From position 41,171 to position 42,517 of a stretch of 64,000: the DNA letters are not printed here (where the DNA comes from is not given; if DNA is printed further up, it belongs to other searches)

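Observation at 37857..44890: Lower-GC island with a degraded RiPP-like radical SAM cluster (GNAT, PqqD-like RRE, SPASM radical SAM, MFS, radical SAM-RRE fragment)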

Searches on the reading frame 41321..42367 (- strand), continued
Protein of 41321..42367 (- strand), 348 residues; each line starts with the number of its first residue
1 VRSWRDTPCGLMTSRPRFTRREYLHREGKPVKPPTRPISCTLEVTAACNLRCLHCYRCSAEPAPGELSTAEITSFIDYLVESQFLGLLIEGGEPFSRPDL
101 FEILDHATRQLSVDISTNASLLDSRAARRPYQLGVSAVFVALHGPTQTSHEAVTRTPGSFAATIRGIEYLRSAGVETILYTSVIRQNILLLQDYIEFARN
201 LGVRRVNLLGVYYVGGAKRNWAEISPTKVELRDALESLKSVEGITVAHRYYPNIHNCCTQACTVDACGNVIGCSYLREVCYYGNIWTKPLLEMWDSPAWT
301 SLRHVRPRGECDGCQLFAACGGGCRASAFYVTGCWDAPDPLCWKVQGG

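Call 43: search_protein_families(library=ncbifam, proteins=[L023:11284-11862:+, L076:5073-6110:+, L036:10001-10939:+, L025:10001-10939:+], max_evalue=1)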
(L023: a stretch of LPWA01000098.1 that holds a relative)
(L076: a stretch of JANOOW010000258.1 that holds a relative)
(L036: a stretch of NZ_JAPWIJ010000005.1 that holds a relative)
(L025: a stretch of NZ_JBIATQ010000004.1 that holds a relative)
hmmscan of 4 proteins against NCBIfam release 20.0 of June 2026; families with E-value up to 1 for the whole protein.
L023:11284-11862:+ (192 aa): 0 families

L076:5073-6110:+ (346 aa): 0 families

L036:10001-10939:+ (313 aa): 74 families (the best 25 are shown)
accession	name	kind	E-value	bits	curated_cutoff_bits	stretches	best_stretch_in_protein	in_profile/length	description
TIGR04545.1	rSAM_ahbD_hemeb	equivalog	7.1e-46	157.2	500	2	7-187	5-186/339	heme b synthase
TIGR04055.1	rSAM_NirJ2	equivalog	2.7e-38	132.3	500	2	8-194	6-191/326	putative heme d1 biosynthesis radical SAM protein NirJ2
TIGR04347.1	pseudo_SAM_Halo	equivalog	2.5e-34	119.2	525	2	2-183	39-219/390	TIGR04347 family pseudo-SAM/SPASM protein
TIGR03962.1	mycofact_rSAM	equivalog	2.4e-33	115.7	265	2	7-198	17-207/339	mycofactocin radical SAM maturase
NF045574.1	sacti_mat_StsB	exception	5.4e-33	114.5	625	1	6-300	100-406/466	StsB family radical SAM/SPASM domain sactipeptide maturase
TIGR04054.1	rSAM_NirJ1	equivalog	3.2e-32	111.6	650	2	7-187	41-221/387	putative heme d1 biosynthesis radical SAM protein NirJ1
TIGR04051.1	rSAM_NirJ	equivalog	3.3e-32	111.8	515.45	2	7-187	7-187/354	heme d1 biosynthesis radical SAM protein NirJ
TIGR04053.2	TIGR04053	equivalog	2.3e-30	106.1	395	2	7-186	13-196/366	TIGR04053 family radical SAM/SPASM domain-containing protein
TIGR02109.1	PQQ_syn_pqqE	equivalog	3.1e-30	105.3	381.35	1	6-309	11-332/358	pyrroloquinoline quinone biosynthesis protein PqqE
TIGR04546.1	rSAM_ahbC_deAc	equivalog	3.4e-30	105.1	650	2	4-184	42-221/390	12,18-didecarboxysiroheme deacetylase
TIGR04303.1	GeoRSP_rSAM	equivalog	1e-28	100.9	400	2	8-172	11-173/325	GeoRSP system radical SAM/SPASM protein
TIGR04250.1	SCM_rSAM_ScmE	equivalog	2.2e-27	95.9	400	2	6-200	7-203/358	SynChlorMet cassette radical SAM/SPASM protein ScmE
TIGR04251.1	SCM_rSAM_ScmF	equivalog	1.4e-26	93.8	400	1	7-187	9-193/353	SynChlorMet cassette radical SAM/SPASM protein ScmF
TIGR04133.1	rSAM_w_lipo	hypoth_equivalog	1.7e-24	86.5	425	1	8-192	30-217/350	TIGR04133 family radical SAM/SPASM protein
NF050035.1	rSAM_WgK_link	exception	2e-24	86.3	650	2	6-185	13-193/367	radical SAM/SPASM peptide maturase WgkB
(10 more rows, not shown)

L025:10001-10939:+ (313 aa): 77 families (the best 25 are shown)
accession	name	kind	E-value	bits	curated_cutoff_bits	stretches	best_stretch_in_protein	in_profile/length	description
TIGR04545.1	rSAM_ahbD_hemeb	equivalog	5.1e-45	154.4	500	2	7-184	5-183/339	heme b synthase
TIGR04055.1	rSAM_NirJ2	equivalog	2.6e-39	135.7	500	2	4-184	3-182/326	putative heme d1 biosynthesis radical SAM protein NirJ2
TIGR04347.1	pseudo_SAM_Halo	equivalog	1.5e-35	123.2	525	2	7-177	43-213/390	TIGR04347 family pseudo-SAM/SPASM protein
TIGR03962.1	mycofact_rSAM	equivalog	3.4e-35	121.8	265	1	7-311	17-335/339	mycofactocin radical SAM maturase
TIGR04053.2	TIGR04053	equivalog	4e-35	121.8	395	2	6-185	12-195/366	TIGR04053 family radical SAM/SPASM domain-containing protein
TIGR04054.1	rSAM_NirJ1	equivalog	3.5e-34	118.1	650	2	7-184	41-218/387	putative heme d1 biosynthesis radical SAM protein NirJ1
TIGR04546.1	rSAM_ahbC_deAc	equivalog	1.4e-33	116.3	650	2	7-184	44-221/390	12,18-didecarboxysiroheme deacetylase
NF050035.1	rSAM_WgK_link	exception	1.7e-33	116.1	650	2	6-183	13-191/367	radical SAM/SPASM peptide maturase WgkB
TIGR04051.1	rSAM_NirJ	equivalog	2e-31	109.3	515.45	2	8-188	8-188/354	heme d1 biosynthesis radical SAM protein NirJ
TIGR02109.1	PQQ_syn_pqqE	equivalog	1.7e-29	102.9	381.35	1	2-309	7-332/358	pyrroloquinoline quinone biosynthesis protein PqqE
NF045574.1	sacti_mat_StsB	exception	3.4e-29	102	625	1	6-296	100-402/466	StsB family radical SAM/SPASM domain sactipeptide maturase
TIGR04251.1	SCM_rSAM_ScmF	equivalog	3.9e-29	102.2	400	1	6-184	8-190/353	SynChlorMet cassette radical SAM/SPASM protein ScmF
TIGR04250.1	SCM_rSAM_ScmE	equivalog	3e-28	98.7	400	1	6-203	7-206/358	SynChlorMet cassette radical SAM/SPASM protein ScmE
NF041298.1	rSAM_mat_DynA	equivalog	5.6e-25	88.1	450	2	8-195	7-205/356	dynobactin maturation radical SAM/SPASM protein DynA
TIGR04103.1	rSAM_nif11_3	equivalog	2e-23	82.7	725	1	7-189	10-191/412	nif11-class peptide radical SAM maturase 3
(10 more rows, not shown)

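Call 44: search_protein_families(library=pfam, proteins=[L023:11284-11862:+, L076:5073-6110:+], max_evalue=1)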
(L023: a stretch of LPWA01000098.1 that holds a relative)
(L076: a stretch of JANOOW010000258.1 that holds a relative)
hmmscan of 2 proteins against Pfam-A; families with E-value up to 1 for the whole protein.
L023:11284-11862:+ (192 aa): 1 family
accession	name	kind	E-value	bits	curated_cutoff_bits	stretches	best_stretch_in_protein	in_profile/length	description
PF10811.13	DUF2532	-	0.16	12.5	25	1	59-88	35-64/158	Protein of unknown function (DUF2532)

L076:5073-6110:+ (346 aa): 4 families
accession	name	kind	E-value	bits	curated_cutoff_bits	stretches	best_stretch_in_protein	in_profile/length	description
PF12359.13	DUF3645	-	0.00055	19.7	25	0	37-45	4-12/33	Protein of unknown function (DUF3645)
PF13205.12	Big_5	-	0.032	15.4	23.6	0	61-105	11-57/105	Bacterial Ig-like domain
PF21321.3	HTH_66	-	0.22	12.4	24.3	0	109-145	21-58/83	Putative DNA-binding HTH domain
PF15519.11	RBM39linker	-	0.86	10.8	23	0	80-136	15-60/81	linker between RRM2 and RRM3 domains in RBM39 protein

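Call 52: search_solved_structures(query=A1, max_evalue=0.00001)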
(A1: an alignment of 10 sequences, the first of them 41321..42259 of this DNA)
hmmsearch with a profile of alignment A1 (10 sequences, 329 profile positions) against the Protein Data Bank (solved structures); distinct sequences matched with E-value up to 0.00001: 19.
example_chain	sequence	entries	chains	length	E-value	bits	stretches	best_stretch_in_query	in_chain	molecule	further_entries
6c8v_A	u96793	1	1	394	6.5e-35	124.1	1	5-317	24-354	Coenzyme PQQ synthesis protein E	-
6efn_A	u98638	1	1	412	8.8e-24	87.5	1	7-206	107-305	Sporulation killing factor maturation protein SkfB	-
7vob_C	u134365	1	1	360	1.1e-15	60.8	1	14-183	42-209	Cytosylglucuronate decarboxylase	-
7voc_C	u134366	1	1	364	1.2e-15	60.8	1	14-183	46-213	Cytosylglucuronate decarboxylase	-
5v1q_A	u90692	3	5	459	2.6e-13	53.1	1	6-178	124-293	Radical SAM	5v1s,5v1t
7tol_A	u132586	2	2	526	5.5e-11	45.4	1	10-170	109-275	glycerol dibiphytanyl glycerol tetraether - macrocyclic archaeol synthase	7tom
4k37_A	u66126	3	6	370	5.5e-11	45.4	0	229-298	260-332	Anaerobic sulfatase-maturating enzyme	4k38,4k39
4k36_A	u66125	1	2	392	6.9e-11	45.1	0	229-298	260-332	Anaerobic sulfatase-maturating enzyme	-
2fb2_A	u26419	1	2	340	1.3e-10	44.3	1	5-172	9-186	Molybdenum cofactor biosynthesis protein A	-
1tv7_A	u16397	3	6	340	3.1e-10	43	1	6-172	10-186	Molybdenum cofactor biosynthesis protein A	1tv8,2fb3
8vpo_A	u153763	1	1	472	4.9e-10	42.3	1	10-181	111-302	Radical SAM core domain-containing protein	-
5wgg_A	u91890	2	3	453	2.7e-09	39.9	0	11-131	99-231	Radical SAM domain protein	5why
8wm2_A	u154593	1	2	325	6.9e-09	38.5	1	11-115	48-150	Fe-S radical SAM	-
4m7t_A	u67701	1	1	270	1.8e-07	33.9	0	11-119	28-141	BtrN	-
4m7s_A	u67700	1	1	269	1.9e-07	33.8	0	11-119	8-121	BtrN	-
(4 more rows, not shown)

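Call 53: search_solved_structures(query=L038:11588-13948:+, max_evalue=0.001)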
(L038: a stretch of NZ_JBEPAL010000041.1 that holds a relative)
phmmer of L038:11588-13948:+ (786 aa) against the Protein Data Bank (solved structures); distinct sequences matched with E-value up to 0.001: 1.
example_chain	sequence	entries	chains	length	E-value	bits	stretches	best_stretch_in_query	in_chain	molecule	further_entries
9ccb_A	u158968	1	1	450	4.6e-10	41.6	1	235-477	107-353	Radical SAM core domain-containing protein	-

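Call 54: search_protein_families(library=ncbifam, proteins=[L038:11588-13948:+, L009:2053-4518:+, L009:188-2056:+, L038:13952-14566:+, L038:14530-15819:+], max_evalue=0.00001)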
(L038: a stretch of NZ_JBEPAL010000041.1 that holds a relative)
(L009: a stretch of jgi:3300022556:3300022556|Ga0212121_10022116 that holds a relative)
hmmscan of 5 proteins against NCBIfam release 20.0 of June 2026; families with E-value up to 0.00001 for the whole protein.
L038:11588-13948:+ (786 aa): 19 families
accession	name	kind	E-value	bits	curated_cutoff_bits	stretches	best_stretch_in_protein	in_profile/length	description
TIGR03975.1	rSAM_ocin_1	subfamily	5e-33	114.5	281.85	1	178-520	128-465/606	RiPP maturation radical SAM C-methyltransferase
TIGR04479.1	bcpD_PhpK_rSAM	subfamily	1.6e-31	109.3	600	1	173-477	105-408/504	PhpK family radical SAM P-methyltransferase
TIGR04072.2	rSAM_ladder_B12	equivalog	4e-24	85.1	360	1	235-473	121-344/443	lipid biosynthesis B12-binding/radical SAM protein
TIGR02026.1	BchE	equivalog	3.6e-23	82.2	481.35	1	187-468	72-355/497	magnesium-protoporphyrin IX monomethyl ester anaerobic oxidative cyclase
TIGR04385.1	B12_rSAM_cofa1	equivalog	6.1e-23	81.7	450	1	192-479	82-365/438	B12 lower ligand biosynthesis radical SAM protein BzaD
NF050148.1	rSAM_ApyD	equivalog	7e-23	80.9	750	1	181-473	77-361/645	RiPP biosynthesis radical SAM protein ApyD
TIGR03471.1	HpnJ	equivalog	7.1e-20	71.3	577.6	1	193-478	82-365/472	hopanoid biosynthesis associated radical SAM protein HpnJ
TIGR04013.1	B12_SAM_MJ_1487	hypoth_equivalog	1.3e-18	67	251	2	180-352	45-193/382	TIGR04013 family B12-binding domain/radical SAM domain-containing protein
NF038361.1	rSAM_Sden_1168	equivalog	1.7e-17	63.2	575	1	179-478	141-451/560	Sden_1168 family B12-binding radical SAM P-methyltransferase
TIGR04014.1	B12_SAM_MJ_0865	equivalog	2.9e-15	56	360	1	414-476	272-334/434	methyl-coenzyme M reductase glutamine C-methyltransferase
TIGR04367.1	HpnR_B12_rSAM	equivalog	3e-15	55.7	650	1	182-450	64-325/490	hopanoid C-3 methylase HpnR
TIGR04295.1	B12_rSAM_oligo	hypoth_equivalog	5.1e-14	51.8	400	1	235-435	124-318/422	TIGR04295 family B12-binding domain-containing radical SAM protein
NF033070.1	rSAM_AprD4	equivalog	7.4e-14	51.5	500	1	310-474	195-362/456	AprD4 family radical SAM diol-dehydratase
NF045585.1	rSAM_slr0320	equivalog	2e-08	33.2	775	1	147-474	71-405/511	photosystem II high light acclimation radical SAM protein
TIGR00089.1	TIGR00089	subfamily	1.6e-07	30.5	251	0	399-479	235-319/429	MiaB/RimO family radical SAM methylthiotransferase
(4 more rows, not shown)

L009:2053-4518:+ (821 aa): 22 families
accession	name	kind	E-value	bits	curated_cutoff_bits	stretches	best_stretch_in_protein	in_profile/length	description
TIGR03975.1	rSAM_ocin_1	subfamily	4.7e-36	124.5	281.85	1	172-519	119-463/606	RiPP maturation radical SAM C-methyltransferase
TIGR04479.1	bcpD_PhpK_rSAM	subfamily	1.3e-34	119.5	600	1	172-478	101-409/504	PhpK family radical SAM P-methyltransferase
TIGR02026.1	BchE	equivalog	2.5e-25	89.3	481.35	1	190-477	70-364/497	magnesium-protoporphyrin IX monomethyl ester anaerobic oxidative cyclase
NF038361.1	rSAM_Sden_1168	equivalog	6e-23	81.2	575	1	170-478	129-451/560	Sden_1168 family B12-binding radical SAM P-methyltransferase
NF050148.1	rSAM_ApyD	equivalog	1.8e-22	79.5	750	1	195-477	87-365/645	RiPP biosynthesis radical SAM protein ApyD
TIGR04072.2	rSAM_ladder_B12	equivalog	9.2e-20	70.7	360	1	202-483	90-354/443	lipid biosynthesis B12-binding/radical SAM protein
TIGR03471.1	HpnJ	equivalog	1.1e-19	70.7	577.6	1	238-479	120-366/472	hopanoid biosynthesis associated radical SAM protein HpnJ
TIGR04013.1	B12_SAM_MJ_1487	hypoth_equivalog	4.4e-18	65.3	251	1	146-360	9-203/382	TIGR04013 family B12-binding domain/radical SAM domain-containing protein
TIGR04385.1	B12_rSAM_cofa1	equivalog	1.3e-17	64.2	450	1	195-481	82-367/438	B12 lower ligand biosynthesis radical SAM protein BzaD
TIGR04014.1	B12_SAM_MJ_0865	equivalog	4.1e-13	48.9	360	1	239-359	90-209/434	methyl-coenzyme M reductase glutamine C-methyltransferase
TIGR00089.1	TIGR00089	subfamily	1.8e-12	46.8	251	1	317-478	146-318/429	MiaB/RimO family radical SAM methylthiotransferase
TIGR04295.1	B12_rSAM_oligo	hypoth_equivalog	1.1e-11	44.1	400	1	239-436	124-319/422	TIGR04295 family B12-binding domain-containing radical SAM protein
NF033070.1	rSAM_AprD4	equivalog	1.3e-11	44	500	1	311-485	196-372/456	AprD4 family radical SAM diol-dehydratase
TIGR01579.1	MiaB-like-C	equivalog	3.6e-09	36.4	357.05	1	319-478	148-318/416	tRNA (N(6)-L-threonylcarbamoyladenosine(37)-C(2))-methylthiotransferase MtaB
TIGR04190.1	B12_SAM_Ta0216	equivalog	2e-08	33.3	500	0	311-481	219-397/554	TIGR04190 family B12-binding domain/radical SAM domain protein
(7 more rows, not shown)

L009:188-2056:+ (622 aa): 19 families
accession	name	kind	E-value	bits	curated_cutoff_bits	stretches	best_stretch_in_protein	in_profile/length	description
TIGR02026.1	BchE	equivalog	8.7e-35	120.5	481.35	1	8-362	3-359/497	magnesium-protoporphyrin IX monomethyl ester anaerobic oxidative cyclase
NF050148.1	rSAM_ApyD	equivalog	1.5e-33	116.1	750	1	25-365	24-363/645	RiPP biosynthesis radical SAM protein ApyD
NF040546.1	rSAM_CUAEP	equivalog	4.3e-29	101.5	500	1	24-432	12-405/468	CUAEP/CCAEP-tail radical SAM (seleno)protein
TIGR04367.1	HpnR_B12_rSAM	equivalog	3.1e-27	95.3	650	1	10-352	6-336/490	hopanoid C-3 methylase HpnR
TIGR04385.1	B12_rSAM_cofa1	equivalog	1.5e-25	90.3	450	1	22-366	17-362/438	B12 lower ligand biosynthesis radical SAM protein BzaD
TIGR04072.2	rSAM_ladder_B12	equivalog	2.6e-24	85.7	360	1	24-390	17-369/443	lipid biosynthesis B12-binding/radical SAM protein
TIGR04295.1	B12_rSAM_oligo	hypoth_equivalog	1.7e-22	79.7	400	1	23-313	23-306/422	TIGR04295 family B12-binding domain-containing radical SAM protein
TIGR03975.1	rSAM_ocin_1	subfamily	5.2e-19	68.2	281.85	1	91-342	142-404/606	RiPP maturation radical SAM C-methyltransferase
TIGR04428.1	B12_rSAM_trp_MT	equivalog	4.9e-18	64.8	500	2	201-389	218-417/558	tryptophan 2-C-methyltransferase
TIGR04479.1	bcpD_PhpK_rSAM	subfamily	5.1e-18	64.7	600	1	91-365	124-406/504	PhpK family radical SAM P-methyltransferase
NF040542.1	rSAM_RCCLKC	equivalog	7.1e-18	65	450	1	94-405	66-389/423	arsinothricin biosynthesis radical SAM protein ArsL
TIGR03471.1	HpnJ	equivalog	2.8e-17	62.8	577.6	1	95-362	86-359/472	hopanoid biosynthesis associated radical SAM protein HpnJ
NF038361.1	rSAM_Sden_1168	equivalog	8.3e-17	60.9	575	1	125-275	194-359/560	Sden_1168 family B12-binding radical SAM P-methyltransferase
TIGR04013.1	B12_SAM_MJ_1487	hypoth_equivalog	1.1e-15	57.3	251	1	28-253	13-206/382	TIGR04013 family B12-binding domain/radical SAM domain-containing protein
TIGR04014.1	B12_SAM_MJ_0865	equivalog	2.5e-15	56.2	360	1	101-241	63-204/434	methyl-coenzyme M reductase glutamine C-methyltransferase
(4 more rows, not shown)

L038:13952-14566:+ (204 aa): 0 families

L038:14530-15819:+ (429 aa): 7 families
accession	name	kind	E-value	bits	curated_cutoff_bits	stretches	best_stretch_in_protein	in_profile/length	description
TIGR04515.1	P450_rel_GT_act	subfamily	1.3e-26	93.9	343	1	50-402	31-362/386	P450-derived glycosyltransferase activator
TIGR04538.1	P450_cycloAA_1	subfamily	8.6e-23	80.8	500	1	265-427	222-392/395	cytochrome P450, cyclodipeptide synthase-associated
NF041177.1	Cyp119_Thmprot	equivalog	1.5e-21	76.6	680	1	283-396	225-337/368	cytochrome P450 Cyp119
NF045816.1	PentlenlactSyn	equivalog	1.9e-13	49.9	700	1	123-399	78-366/396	pentalenolactone synthase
TIGR04458.1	CYP450_TxtE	equivalog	4e-13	48.8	500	1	276-411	251-387/403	4-nitrotryptophan synthase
NF041802.1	P450_SolI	exception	4.9e-10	38.4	850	1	254-391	249-387/424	solanimycin biosynthesis cytochrome P450 SolI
NF050147.1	aminopyruv_ApyO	equivalog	2.2e-08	33.2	525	1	296-397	284-391/444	RiPP biosynthesis cytochrome P450 ApyO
